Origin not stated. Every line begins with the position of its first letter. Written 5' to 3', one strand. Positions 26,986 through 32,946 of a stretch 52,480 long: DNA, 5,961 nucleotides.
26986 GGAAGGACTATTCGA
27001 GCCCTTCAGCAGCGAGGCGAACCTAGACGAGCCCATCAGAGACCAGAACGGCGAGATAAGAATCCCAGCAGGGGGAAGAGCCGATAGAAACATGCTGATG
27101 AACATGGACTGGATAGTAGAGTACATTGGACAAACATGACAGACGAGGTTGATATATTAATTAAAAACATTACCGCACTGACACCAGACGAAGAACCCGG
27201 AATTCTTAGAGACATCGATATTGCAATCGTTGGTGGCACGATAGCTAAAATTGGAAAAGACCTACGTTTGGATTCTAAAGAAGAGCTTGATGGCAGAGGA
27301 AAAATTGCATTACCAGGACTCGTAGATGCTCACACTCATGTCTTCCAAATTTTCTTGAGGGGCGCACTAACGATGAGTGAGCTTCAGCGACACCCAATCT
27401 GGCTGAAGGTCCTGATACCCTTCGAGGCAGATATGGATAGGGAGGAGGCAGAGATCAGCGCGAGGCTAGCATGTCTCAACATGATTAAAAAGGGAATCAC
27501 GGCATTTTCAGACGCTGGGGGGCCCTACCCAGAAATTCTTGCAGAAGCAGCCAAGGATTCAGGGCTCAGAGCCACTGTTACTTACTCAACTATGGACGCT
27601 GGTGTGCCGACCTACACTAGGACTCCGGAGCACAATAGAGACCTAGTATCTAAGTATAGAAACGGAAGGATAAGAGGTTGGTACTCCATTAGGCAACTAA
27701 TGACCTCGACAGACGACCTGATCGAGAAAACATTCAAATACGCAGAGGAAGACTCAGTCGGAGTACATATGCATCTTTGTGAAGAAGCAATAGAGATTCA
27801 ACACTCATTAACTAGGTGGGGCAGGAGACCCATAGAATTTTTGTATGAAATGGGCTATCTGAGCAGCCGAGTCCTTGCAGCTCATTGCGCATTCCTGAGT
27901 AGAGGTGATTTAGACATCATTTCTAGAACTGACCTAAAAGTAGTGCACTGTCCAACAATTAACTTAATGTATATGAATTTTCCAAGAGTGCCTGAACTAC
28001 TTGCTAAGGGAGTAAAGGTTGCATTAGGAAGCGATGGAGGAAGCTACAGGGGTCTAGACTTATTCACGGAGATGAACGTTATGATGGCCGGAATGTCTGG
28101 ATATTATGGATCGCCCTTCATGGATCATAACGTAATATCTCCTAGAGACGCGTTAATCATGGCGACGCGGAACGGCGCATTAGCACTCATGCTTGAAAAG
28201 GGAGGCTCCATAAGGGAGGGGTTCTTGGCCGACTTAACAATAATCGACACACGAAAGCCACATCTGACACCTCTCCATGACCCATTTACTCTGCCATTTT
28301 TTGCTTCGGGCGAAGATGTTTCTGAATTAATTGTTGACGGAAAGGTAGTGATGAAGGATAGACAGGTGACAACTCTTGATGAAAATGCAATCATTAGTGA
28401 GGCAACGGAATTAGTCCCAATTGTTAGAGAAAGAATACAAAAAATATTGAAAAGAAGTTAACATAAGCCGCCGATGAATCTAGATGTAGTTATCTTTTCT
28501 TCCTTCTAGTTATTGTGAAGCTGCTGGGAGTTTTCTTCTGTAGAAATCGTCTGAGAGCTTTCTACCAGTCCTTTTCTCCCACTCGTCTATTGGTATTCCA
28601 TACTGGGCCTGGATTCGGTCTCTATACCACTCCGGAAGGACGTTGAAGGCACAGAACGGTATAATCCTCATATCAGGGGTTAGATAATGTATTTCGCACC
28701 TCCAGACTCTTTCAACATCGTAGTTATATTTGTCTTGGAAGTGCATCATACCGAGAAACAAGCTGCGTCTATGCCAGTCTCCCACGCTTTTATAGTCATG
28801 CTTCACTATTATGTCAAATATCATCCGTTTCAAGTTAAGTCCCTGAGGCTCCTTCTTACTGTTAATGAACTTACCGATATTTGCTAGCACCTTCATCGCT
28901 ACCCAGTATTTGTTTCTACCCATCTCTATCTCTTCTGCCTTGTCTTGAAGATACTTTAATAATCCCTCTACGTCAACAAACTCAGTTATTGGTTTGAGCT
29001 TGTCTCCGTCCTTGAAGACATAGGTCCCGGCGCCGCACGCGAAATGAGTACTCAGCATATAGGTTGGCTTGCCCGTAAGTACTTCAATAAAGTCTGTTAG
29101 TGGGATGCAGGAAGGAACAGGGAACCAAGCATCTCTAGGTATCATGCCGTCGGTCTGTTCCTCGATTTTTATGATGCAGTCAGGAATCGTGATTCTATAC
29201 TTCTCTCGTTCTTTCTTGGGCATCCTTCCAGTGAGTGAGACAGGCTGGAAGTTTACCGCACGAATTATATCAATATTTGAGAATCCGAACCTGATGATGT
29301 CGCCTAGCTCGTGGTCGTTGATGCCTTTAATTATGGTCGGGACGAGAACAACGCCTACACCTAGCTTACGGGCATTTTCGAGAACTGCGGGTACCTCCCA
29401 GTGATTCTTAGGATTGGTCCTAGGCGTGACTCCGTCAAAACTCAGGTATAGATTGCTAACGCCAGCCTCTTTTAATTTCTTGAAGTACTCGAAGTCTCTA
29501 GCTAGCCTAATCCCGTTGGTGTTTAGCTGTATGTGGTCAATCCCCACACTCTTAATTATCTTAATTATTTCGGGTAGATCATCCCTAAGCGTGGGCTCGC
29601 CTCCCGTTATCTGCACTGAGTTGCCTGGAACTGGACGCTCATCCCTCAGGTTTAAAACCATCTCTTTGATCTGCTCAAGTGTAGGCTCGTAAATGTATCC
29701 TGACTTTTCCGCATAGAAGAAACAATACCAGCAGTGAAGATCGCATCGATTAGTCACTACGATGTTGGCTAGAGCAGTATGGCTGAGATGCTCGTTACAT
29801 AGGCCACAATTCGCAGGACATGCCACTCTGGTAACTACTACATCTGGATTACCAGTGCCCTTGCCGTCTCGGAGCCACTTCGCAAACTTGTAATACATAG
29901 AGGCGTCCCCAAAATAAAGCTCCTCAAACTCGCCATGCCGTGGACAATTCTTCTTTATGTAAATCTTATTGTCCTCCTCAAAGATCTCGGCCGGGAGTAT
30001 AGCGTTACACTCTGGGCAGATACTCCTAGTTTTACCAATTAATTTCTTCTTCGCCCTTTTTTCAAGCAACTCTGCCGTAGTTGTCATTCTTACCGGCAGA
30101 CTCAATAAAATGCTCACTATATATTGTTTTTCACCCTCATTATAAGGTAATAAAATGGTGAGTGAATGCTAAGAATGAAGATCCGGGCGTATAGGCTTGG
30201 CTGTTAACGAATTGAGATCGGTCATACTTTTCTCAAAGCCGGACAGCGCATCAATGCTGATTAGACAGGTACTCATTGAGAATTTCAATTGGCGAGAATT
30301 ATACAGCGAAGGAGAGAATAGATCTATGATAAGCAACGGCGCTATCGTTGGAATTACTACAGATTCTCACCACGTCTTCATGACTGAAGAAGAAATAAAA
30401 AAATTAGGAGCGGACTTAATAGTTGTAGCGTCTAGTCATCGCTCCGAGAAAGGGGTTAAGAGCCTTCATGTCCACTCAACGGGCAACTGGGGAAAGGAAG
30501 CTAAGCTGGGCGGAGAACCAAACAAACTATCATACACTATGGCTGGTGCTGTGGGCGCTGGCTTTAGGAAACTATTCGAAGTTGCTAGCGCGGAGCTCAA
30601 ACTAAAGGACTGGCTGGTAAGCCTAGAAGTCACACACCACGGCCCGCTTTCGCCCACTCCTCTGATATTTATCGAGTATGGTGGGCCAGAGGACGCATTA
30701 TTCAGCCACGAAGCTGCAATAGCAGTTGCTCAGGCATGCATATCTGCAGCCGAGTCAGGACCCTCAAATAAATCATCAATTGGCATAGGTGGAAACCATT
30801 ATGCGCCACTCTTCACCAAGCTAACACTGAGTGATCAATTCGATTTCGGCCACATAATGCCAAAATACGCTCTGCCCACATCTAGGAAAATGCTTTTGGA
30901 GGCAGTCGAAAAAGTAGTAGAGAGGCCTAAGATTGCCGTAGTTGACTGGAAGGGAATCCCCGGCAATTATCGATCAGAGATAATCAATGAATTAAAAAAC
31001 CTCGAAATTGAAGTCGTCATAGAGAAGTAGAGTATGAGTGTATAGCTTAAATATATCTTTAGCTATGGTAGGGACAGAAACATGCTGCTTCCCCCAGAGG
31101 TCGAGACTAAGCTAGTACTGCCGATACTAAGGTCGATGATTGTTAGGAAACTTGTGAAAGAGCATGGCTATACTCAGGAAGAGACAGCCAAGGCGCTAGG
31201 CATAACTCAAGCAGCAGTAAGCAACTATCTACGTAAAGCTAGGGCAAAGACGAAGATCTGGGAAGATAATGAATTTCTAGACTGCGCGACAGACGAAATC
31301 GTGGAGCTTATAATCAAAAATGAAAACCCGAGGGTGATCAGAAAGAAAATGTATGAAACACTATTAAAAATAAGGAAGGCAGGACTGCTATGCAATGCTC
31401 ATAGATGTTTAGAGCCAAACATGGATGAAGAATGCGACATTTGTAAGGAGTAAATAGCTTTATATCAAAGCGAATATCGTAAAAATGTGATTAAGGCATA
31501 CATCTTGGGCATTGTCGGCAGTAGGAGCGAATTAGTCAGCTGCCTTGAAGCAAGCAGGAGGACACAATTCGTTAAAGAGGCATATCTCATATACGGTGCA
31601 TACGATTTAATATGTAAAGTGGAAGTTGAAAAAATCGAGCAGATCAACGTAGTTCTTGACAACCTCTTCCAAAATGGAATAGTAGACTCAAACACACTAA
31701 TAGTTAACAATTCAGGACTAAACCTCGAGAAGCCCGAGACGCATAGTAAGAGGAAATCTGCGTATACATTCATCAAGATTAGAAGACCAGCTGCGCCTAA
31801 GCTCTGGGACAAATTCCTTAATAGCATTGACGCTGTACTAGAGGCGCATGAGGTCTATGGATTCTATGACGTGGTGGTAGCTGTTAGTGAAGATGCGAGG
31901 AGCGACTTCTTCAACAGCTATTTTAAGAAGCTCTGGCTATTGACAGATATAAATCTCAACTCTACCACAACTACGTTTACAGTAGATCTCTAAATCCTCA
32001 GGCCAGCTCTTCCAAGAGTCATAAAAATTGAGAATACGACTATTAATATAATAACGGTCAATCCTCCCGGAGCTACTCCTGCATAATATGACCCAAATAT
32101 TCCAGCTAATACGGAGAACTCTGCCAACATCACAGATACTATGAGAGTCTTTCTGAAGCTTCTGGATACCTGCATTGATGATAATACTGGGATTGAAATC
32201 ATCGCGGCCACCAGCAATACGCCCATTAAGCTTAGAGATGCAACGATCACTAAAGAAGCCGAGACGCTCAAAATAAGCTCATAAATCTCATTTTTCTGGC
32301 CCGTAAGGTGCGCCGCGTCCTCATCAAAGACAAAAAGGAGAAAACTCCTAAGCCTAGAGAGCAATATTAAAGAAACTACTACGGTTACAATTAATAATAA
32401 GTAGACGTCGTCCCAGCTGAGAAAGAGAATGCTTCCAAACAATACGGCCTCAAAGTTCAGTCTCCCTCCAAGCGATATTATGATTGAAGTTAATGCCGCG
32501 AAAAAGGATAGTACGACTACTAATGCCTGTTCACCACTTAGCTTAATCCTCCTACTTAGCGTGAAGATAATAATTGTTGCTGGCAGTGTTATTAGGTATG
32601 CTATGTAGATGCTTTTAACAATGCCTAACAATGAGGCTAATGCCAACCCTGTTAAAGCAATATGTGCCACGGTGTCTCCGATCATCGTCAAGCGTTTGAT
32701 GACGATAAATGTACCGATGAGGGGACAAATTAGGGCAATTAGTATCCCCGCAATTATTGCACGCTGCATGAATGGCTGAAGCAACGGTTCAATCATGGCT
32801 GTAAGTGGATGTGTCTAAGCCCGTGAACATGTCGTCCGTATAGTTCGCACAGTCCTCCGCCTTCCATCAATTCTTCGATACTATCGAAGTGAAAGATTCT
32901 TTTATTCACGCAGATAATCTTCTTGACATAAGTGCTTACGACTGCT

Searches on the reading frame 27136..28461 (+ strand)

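Call 8: search_protein_families(library=pfam, proteins=[window:27136-28461:+], max_evalue=0.00001)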
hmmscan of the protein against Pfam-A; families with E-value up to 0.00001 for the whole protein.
window:27136-28461:+ (441 aa): 2 families
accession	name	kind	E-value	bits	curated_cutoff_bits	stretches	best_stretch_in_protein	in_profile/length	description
PF01979.26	Amidohydro_1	-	2e-48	165.9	25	1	57-405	1-345/345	Amidohydrolase family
PF07969.17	Amidohydro_3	-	2.8e-19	70.4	29.7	1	281-405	355-471/472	Amidohydrolase family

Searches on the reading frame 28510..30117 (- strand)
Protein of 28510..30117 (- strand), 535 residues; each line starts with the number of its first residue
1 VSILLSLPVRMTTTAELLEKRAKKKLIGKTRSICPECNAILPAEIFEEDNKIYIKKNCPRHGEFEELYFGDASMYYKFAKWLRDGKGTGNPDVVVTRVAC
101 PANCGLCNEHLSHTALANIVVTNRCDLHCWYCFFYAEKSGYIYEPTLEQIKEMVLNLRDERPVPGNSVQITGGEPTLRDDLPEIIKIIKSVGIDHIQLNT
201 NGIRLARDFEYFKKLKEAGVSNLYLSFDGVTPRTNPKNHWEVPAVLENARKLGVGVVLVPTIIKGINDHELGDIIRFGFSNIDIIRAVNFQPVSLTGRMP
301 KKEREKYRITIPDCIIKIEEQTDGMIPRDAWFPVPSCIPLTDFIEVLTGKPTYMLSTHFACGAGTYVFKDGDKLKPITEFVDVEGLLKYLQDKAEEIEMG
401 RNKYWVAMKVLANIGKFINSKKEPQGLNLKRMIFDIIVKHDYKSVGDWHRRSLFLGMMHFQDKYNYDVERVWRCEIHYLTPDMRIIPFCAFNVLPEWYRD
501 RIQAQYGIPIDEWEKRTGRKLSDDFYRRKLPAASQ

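Call 8: search_protein_families(library=pfam, proteins=[window:28510-30117:-], max_evalue=0.00001)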
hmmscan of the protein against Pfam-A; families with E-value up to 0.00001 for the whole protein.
window:28510-30117:- (535 aa): 2 families
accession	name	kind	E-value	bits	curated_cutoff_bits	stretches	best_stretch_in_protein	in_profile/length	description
PF04055.27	Radical_SAM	-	3.2e-32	112.4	29.5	1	119-277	1-165/166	Radical SAM superfamily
PF23545.1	Zn_ribbon_HMPTM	-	1.4e-19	69.8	27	1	27-69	2-44/45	HMPTM N-terminal zinc ribbon domain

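Call 79: search_protein_families(library=ncbifam, proteins=[window:28510-30117:-], max_evalue=0.0001)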
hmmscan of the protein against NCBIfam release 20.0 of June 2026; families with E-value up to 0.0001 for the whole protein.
window:28510-30117:- (535 aa): 34 families (the best 25 are shown)
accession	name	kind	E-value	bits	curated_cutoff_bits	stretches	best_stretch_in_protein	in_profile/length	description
NF045702.1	rSAM_GDGT_ether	equivalog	2.5e-222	738.7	450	1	29-509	1-485/486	tetraether lipid synthase Tes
NF045703.1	rSAM_Tes_intein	exception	1.6e-188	628.8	1700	2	132-516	611-1002/1040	tetraether lipid synthase Tes, intein-containing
NF045646.2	rSAM_Se_TrsS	equivalog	3.4e-102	342.3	490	2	29-337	2-309/441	radical SAM (seleno)protein TrsS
TIGR02666.1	moaA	equivalog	6e-25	87.9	284.05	1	119-302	14-204/336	GTP 3',8-cyclase MoaA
NF001199.0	PRK00164.2-1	equivalog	8.6e-23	80.9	231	1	119-325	16-220/308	GTP 3',8-cyclase MoaA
TIGR02668.1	moaA_archaeal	equivalog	9.7e-23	80.6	325.25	1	119-322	14-214/303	GTP 3',8-cyclase MoaA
TIGR04317.1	W_rSAM_matur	equivalog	1.1e-12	47.7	380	1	119-252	8-136/349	tungsten cofactor oxidoreductase radical SAM maturase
TIGR04054.1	rSAM_NirJ1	equivalog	2.9e-12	45.9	650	1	120-234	41-149/387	putative heme d1 biosynthesis radical SAM protein NirJ1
TIGR04546.1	rSAM_ahbC_deAc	equivalog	1.8e-11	43.5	650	1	121-235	45-153/390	12,18-didecarboxysiroheme deacetylase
TIGR04545.1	rSAM_ahbD_hemeb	equivalog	2.5e-11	43.6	500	1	121-249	6-127/339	heme b synthase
NF050035.1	rSAM_WgK_link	exception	3.8e-11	42.6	650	1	111-233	5-122/367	radical SAM/SPASM peptide maturase WgkB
NF038283.1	viperin_w_prok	equivalog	5.7e-11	42.1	180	1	117-235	4-122/281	viperin family antiviral radical SAM protein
TIGR02109.1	PQQ_syn_pqqE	equivalog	9e-11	41.3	381.35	1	120-235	12-121/358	pyrroloquinoline quinone biosynthesis protein PqqE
TIGR04347.1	pseudo_SAM_Halo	equivalog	1.1e-10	41.4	525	1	121-234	44-151/390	TIGR04347 family pseudo-SAM/SPASM protein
TIGR04340.1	rSAM_ACGX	hypoth_equivalog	1.3e-10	41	400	1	120-323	8-214/341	radical SAM/SPASM domain protein, ACGX system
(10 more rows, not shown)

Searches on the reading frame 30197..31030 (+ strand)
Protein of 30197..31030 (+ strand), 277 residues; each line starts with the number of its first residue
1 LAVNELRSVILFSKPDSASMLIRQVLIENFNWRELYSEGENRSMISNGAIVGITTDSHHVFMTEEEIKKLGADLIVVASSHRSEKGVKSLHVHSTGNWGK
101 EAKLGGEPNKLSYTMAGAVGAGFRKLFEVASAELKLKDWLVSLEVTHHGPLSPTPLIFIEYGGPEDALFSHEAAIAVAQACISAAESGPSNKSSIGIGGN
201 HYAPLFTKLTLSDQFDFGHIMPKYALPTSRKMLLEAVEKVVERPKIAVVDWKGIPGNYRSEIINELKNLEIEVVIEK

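Call 8: search_protein_families(library=pfam, proteins=[window:30197-31030:+], max_evalue=0.00001)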
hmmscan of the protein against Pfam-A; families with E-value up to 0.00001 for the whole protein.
window:30197-31030:+ (277 aa): 1 family
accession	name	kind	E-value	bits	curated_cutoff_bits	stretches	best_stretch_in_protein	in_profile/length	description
PF04414.18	tRNA_deacylase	-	3.4e-51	174.1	33.6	1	72-274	5-205/205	D-aminoacyl-tRNA deacylase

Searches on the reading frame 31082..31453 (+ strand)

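Call 78: search_protein_families(library=pfam, proteins=[window:31082-31453:+], max_evalue=0.0001)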
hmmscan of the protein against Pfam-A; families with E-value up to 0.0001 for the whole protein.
window:31082-31453:+ (123 aa): 4 families
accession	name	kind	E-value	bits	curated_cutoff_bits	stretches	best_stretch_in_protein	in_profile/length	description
PF01381.28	HTH_3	-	1.2e-07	32.1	23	1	21-54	1-34/55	Helix-turn-helix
PF08281.18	Sigma70_r4_2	-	3.5e-06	27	25.7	1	24-56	21-53/54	Sigma-70, region 4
PF17762.8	HTH_ParB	-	5.4e-06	26.9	22.6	1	18-51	9-42/102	ParB HTH domain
PF04545.22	Sigma70_r4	-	1.1e-05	25.3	24.1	1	24-56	15-47/50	Sigma-70, region 4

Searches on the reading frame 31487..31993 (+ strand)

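Call 78: search_protein_families(library=pfam, proteins=[window:31487-31993:+], max_evalue=0.0001)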
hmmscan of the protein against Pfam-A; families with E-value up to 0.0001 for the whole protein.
window:31487-31993:+ (168 aa): 1 family
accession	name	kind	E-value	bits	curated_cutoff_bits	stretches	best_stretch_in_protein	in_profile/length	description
PF01037.27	AsnC_trans_reg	-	5.3e-10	39.5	25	1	22-73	17-70/73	Lrp/AsnC ligand binding domain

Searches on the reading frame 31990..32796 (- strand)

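Call 9: search_protein_families(library=pfam, proteins=[window:31990-32796:-], max_evalue=0.00001)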
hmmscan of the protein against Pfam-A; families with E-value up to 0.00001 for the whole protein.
window:31990-32796:- (268 aa): 2 families
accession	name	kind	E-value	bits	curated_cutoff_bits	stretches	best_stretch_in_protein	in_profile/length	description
PF00950.22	ABC-3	-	2.3e-47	162.1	20.1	1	8-259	3-255/258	ABC 3 transport family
PF01032.23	FecCD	-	6.6e-09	35.7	26.5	1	46-239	86-286/311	FecCD transport family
